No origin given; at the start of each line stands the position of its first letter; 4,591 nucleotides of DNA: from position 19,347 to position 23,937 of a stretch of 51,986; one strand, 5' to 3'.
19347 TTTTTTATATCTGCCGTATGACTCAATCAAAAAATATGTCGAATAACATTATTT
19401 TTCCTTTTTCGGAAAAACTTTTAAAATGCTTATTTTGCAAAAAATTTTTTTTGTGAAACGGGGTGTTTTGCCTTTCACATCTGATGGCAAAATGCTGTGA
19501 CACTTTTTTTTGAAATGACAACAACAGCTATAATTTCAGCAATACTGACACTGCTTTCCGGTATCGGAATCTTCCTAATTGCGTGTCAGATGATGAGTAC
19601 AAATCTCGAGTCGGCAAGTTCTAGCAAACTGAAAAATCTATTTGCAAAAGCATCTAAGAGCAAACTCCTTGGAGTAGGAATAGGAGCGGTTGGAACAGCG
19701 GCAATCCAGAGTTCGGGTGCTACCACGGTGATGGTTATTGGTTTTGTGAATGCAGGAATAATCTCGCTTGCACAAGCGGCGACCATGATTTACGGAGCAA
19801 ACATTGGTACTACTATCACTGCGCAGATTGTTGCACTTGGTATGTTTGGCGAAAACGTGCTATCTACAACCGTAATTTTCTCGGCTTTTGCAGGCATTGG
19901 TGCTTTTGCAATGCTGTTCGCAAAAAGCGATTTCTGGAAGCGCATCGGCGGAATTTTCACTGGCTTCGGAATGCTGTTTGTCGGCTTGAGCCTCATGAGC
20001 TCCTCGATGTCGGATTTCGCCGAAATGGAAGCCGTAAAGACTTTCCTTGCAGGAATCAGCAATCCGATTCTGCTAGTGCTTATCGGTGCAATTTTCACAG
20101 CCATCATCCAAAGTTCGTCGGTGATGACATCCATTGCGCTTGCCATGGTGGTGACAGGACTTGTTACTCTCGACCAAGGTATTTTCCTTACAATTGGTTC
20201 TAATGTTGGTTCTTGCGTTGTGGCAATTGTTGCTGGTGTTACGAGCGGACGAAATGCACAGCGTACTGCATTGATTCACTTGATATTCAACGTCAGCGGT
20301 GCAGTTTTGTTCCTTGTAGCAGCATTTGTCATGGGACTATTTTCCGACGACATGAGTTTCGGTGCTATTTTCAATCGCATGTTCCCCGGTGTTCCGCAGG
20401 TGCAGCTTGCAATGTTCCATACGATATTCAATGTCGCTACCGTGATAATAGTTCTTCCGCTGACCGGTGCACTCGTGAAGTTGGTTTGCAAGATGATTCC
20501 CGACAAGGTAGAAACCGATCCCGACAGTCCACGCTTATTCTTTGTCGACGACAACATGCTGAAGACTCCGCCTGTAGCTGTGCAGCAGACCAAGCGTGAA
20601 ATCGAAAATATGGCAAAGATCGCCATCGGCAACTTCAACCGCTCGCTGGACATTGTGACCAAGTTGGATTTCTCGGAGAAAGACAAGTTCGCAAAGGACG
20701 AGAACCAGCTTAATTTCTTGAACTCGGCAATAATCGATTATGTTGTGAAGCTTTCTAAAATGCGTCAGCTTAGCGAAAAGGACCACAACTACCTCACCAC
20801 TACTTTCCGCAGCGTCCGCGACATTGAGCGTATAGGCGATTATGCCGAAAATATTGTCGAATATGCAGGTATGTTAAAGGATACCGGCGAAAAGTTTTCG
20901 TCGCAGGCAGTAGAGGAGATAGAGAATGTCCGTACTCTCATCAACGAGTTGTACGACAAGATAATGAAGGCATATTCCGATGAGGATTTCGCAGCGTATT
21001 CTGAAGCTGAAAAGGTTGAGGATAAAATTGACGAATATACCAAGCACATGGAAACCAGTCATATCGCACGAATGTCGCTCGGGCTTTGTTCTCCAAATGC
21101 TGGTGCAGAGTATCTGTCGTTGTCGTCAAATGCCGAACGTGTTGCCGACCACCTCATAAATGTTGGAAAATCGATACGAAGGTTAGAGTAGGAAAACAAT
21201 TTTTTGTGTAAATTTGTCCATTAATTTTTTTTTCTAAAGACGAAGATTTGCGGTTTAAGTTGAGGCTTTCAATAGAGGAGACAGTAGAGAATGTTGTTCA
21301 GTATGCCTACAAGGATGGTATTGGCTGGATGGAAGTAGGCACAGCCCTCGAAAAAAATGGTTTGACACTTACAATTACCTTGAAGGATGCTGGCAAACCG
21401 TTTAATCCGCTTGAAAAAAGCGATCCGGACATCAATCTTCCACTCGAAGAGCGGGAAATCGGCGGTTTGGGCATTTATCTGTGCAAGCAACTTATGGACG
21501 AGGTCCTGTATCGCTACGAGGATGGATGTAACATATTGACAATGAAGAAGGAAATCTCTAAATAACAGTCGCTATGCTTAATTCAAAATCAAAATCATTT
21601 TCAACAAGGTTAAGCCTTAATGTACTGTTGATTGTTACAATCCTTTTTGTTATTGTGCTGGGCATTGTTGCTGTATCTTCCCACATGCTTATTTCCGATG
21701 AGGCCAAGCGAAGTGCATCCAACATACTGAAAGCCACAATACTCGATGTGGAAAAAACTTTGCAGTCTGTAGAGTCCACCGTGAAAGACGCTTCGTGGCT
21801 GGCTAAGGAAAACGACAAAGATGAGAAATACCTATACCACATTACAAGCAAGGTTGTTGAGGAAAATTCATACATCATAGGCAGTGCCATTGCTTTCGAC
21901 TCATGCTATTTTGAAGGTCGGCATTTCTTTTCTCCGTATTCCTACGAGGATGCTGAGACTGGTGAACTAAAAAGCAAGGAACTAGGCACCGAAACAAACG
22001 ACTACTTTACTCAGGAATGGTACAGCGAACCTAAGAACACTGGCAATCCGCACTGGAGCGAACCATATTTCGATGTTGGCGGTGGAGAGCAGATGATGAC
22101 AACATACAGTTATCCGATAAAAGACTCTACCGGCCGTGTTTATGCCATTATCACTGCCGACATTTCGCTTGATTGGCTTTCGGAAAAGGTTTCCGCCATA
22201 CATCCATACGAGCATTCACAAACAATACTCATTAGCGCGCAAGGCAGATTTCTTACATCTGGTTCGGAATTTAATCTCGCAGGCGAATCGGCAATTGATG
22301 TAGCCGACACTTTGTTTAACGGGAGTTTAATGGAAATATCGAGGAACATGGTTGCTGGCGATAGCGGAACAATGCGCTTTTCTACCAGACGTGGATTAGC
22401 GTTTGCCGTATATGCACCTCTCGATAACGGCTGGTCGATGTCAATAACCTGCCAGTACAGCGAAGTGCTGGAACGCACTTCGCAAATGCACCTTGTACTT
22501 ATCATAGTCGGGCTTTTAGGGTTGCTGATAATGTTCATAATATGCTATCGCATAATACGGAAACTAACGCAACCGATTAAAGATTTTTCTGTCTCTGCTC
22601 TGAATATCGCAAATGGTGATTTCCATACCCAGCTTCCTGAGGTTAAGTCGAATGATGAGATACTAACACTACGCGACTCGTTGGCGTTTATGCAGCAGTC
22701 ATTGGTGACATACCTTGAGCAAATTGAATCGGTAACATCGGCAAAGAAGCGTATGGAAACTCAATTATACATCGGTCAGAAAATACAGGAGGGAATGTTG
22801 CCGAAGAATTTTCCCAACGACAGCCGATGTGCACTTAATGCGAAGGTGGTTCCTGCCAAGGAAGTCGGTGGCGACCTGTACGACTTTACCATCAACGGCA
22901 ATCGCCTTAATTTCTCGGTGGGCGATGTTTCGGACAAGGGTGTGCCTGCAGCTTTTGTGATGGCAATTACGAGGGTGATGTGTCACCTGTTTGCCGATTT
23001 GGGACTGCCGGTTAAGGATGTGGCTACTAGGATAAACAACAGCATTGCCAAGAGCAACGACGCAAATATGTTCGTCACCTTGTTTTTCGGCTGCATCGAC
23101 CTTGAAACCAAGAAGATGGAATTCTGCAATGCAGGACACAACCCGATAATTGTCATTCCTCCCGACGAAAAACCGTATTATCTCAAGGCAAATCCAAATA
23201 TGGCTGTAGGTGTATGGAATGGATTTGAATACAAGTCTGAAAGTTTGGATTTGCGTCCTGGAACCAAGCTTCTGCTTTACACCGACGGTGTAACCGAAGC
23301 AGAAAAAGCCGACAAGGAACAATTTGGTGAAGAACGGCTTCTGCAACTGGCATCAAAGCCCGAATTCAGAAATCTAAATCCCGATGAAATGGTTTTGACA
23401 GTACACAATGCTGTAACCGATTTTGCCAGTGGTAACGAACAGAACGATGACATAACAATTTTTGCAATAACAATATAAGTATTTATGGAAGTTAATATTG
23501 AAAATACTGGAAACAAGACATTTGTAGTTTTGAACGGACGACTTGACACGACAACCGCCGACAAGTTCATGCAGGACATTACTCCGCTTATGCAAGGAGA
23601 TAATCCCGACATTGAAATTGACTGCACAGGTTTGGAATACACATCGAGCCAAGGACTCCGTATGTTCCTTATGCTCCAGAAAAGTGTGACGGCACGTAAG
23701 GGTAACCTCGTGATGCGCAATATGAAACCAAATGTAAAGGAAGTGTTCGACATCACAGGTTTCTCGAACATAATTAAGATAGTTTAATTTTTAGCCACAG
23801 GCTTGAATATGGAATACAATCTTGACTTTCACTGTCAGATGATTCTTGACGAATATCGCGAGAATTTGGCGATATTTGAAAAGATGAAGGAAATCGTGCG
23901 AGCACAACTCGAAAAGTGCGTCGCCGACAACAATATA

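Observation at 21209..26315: Partner-switching module wired to an alarmone synthetase/hydrolase pair instead of a sigma factor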

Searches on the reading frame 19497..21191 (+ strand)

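Call 4: search_protein_families(library=pfam, proteins=[window:19497-21191:+], max_evalue=0.01)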
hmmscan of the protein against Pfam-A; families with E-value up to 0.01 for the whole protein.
window:19497-21191:+ (564 aa): 2 families
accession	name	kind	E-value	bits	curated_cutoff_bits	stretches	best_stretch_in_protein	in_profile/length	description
PF02690.20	Na_Pi_cotrans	-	3e-47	160.5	29.1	2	25-168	1-136/137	Na+/Pi-cotransporter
PF01895.24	PhoU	-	2.7e-21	76.2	23.5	2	369-456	1-88/89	PhoU domain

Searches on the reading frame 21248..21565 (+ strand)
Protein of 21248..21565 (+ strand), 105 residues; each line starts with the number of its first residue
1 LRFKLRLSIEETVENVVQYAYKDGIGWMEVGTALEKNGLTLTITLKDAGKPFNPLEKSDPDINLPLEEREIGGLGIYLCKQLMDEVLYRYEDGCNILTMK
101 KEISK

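Call 4: search_protein_families(library=pfam, proteins=[window:21248-21565:+], max_evalue=0.01)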
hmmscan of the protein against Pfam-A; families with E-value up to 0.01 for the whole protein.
window:21248-21565:+ (105 aa): 2 families
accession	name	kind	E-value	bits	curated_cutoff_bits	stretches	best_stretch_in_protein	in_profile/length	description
PF13581.12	HATPase_c_2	-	5.4e-19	68.9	27.4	1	4-101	31-127/127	Histidine kinase-like ATPase domain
PF02518.31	HATPase_c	-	0.0017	19.2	26.4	1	5-84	6-85/111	Histidine kinase-, DNA gyrase B-, and HSP90-like ATPase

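Call 5: search_protein_families(library=ncbifam, proteins=[window:21248-21565:+], max_evalue=0.01)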
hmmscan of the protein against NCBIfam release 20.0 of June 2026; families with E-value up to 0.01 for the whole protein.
window:21248-21565:+ (105 aa): 3 families
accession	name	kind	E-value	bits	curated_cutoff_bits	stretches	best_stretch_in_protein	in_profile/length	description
NF003144.0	PRK04069.1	equivalog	2.6e-13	49.7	145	1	6-101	44-141/161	anti-sigma B factor RsbW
TIGR01924.1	rsbW_low_gc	equivalog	1.1e-09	37.9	155.05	1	5-102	43-142/159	anti-sigma B factor RsbW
TIGR01925.2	spIIAB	equivalog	1e-05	25.4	135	1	6-103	39-136/137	anti-sigma F factor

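Call 6: search_protein_families(library=padloc, proteins=[window:21248-21565:+], max_evalue=0.01)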
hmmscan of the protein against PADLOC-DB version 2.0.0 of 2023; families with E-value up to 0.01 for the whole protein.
window:21248-21565:+ (105 aa): 0 families

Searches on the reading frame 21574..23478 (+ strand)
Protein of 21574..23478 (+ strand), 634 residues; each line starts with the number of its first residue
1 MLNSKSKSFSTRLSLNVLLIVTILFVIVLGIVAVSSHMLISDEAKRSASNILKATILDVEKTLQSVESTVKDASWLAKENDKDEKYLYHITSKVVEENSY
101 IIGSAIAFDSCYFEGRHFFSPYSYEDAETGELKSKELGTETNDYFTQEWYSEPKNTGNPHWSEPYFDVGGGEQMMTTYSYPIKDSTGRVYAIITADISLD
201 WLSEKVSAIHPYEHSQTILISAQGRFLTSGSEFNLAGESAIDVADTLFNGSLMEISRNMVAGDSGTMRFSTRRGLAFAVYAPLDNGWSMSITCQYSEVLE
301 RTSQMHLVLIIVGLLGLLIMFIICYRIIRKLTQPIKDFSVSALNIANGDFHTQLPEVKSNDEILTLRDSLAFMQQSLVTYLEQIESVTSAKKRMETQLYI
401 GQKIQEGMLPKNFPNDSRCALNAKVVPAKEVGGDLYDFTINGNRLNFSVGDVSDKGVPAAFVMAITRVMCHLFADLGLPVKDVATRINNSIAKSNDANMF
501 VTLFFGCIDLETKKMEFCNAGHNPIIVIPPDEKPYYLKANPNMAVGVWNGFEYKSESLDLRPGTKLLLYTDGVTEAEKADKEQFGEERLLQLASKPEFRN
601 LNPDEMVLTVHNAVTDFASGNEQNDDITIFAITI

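Call 4: search_protein_families(library=pfam, proteins=[window:21574-23478:+], max_evalue=0.01)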
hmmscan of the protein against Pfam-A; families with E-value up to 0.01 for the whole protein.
window:21574-23478:+ (634 aa): 4 families
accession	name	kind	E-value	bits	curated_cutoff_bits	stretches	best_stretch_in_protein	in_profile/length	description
PF07228.17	SpoIIE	-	1.8e-48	165.5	25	1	442-633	2-190/192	Stage II sporulation protein E (SpoIIE)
PF22673.2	MCP-like_PDC_1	-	3.4e-30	105.2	27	1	88-204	2-113/113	Methyl-accepting chemotaxis protein-like, first PDC sensor domain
PF02743.24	dCache_1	-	3.7e-13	50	45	1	47-289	17-237/240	Cache domain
PF00672.30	HAMP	-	3.6e-08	34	25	1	327-378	2-52/53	HAMP domain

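Call 5: search_protein_families(library=ncbifam, proteins=[window:21574-23478:+], max_evalue=0.01)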
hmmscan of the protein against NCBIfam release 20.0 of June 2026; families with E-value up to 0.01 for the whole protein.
window:21574-23478:+ (634 aa): 22 families
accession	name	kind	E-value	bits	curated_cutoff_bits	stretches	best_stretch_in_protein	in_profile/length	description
NF038263.1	prot_phos_SiaA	equivalog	5.6e-19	68.1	700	1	289-633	293-656/658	biofilm regulation protein phosphatase SiaA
NF045505.1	RR_RssB_Pseudo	equivalog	2.7e-16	59.6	700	1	394-576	152-341/394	two-component system response regulator RssB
NF040691.1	MtrAB_MtrB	equivalog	1.1e-08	34.6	450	1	301-393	182-273/507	MtrAB system histidine kinase MtrB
NF033092.0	HK_WalK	equivalog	1.2e-08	34.1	725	1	290-385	160-254/594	cell wall metabolism sensor histidine kinase WalK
TIGR02865.1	spore_II_E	equivalog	8e-07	27.5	490.8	1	431-629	566-758/764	stage II sporulation protein E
NF045901.1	HisKinLetSLeg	equivalog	1.4e-06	26.7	1650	1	286-384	158-254/906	two-component system sensor histidine kinase LetS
NF052458.1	PhdiestGepA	equivalog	1.6e-06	26.6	1200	1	145-382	166-419/840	phosphodiesterase GepA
TIGR02956.1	TMAO_torS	equivalog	4.1e-06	25.2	676.5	1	296-377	320-401/967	TMAO reductase system sensor histidine kinase/response regulator TorS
NF045900.1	HisKinCpxALeg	equivalog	2.5e-05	23.2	800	1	314-393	159-233/451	two-component system sensor histidine kinase CpxA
NF008184.0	PRK10935.1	equivalog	5.1e-05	22.1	553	1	303-392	147-237/565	nitrate/nitrite two-component system sensor histidine kinase NarQ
NF045911.1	TCSHisKinNblS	equivalog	9e-05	21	1000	1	311-397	184-271/621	two-component system sensor histidine kinase NblS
NF008318.0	PRK11107.1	equivalog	0.00035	18.8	890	1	300-384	171-254/920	two-component sensor histidine kinase BarA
NF012163.2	BaeS_SmeS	equivalog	0.00045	19.3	500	1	304-377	162-233/457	sensor histidine kinase efflux regulator BaeS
NF053592.1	HK_near_YfiR_like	equivalog_domain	0.00056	19.5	194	1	294-372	139-216/223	sensor histidine kinase, YfiR-like protein-associated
NF007896.0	PRK10600.1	equivalog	0.00069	18.4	578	1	299-387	149-233/598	nitrate/nitrite two-component system sensor histidine kinase NarX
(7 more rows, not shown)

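Call 6: search_protein_families(library=padloc, proteins=[window:21574-23478:+], max_evalue=0.01)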
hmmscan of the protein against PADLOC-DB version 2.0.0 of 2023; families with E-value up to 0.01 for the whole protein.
window:21574-23478:+ (634 aa): 0 families

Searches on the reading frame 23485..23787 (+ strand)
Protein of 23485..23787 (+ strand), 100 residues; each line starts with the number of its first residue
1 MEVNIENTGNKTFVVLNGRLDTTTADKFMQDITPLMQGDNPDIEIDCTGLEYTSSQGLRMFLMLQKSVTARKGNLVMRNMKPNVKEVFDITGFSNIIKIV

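Call 4: search_protein_families(library=pfam, proteins=[window:23485-23787:+], max_evalue=0.01)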
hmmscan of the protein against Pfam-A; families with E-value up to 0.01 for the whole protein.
window:23485-23787:+ (100 aa): 2 families
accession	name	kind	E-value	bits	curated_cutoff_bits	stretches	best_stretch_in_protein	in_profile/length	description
PF01740.26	STAS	-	7.5e-17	61.5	22.6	1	4-99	3-99/106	STAS domain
PF13466.11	STAS_2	-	6e-14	52.4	29.2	1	14-93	1-79/80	STAS domain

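Call 5: search_protein_families(library=ncbifam, proteins=[window:23485-23787:+], max_evalue=0.01)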
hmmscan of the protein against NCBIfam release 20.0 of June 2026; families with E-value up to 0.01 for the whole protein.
window:23485-23787:+ (100 aa): 3 families
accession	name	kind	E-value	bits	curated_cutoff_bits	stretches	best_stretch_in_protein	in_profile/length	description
TIGR00377.1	ant_ant_sig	superfamily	2.4e-20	72.4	53.45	1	1-99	3-102/108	anti-sigma factor antagonist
TIGR02886.1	spore_II_AA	equivalog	7e-11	42.1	114.75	1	4-99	2-98/106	anti-sigma F factor antagonist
NF033618.0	mlaB_1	equivalog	0.00039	20.8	90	1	10-91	8-86/94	lipid asymmetry maintenance protein MlaB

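Call 6: search_protein_families(library=padloc, proteins=[window:23485-23787:+], max_evalue=0.01)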
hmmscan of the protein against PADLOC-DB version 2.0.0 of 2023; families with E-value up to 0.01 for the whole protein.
window:23485-23787:+ (100 aa): 0 families
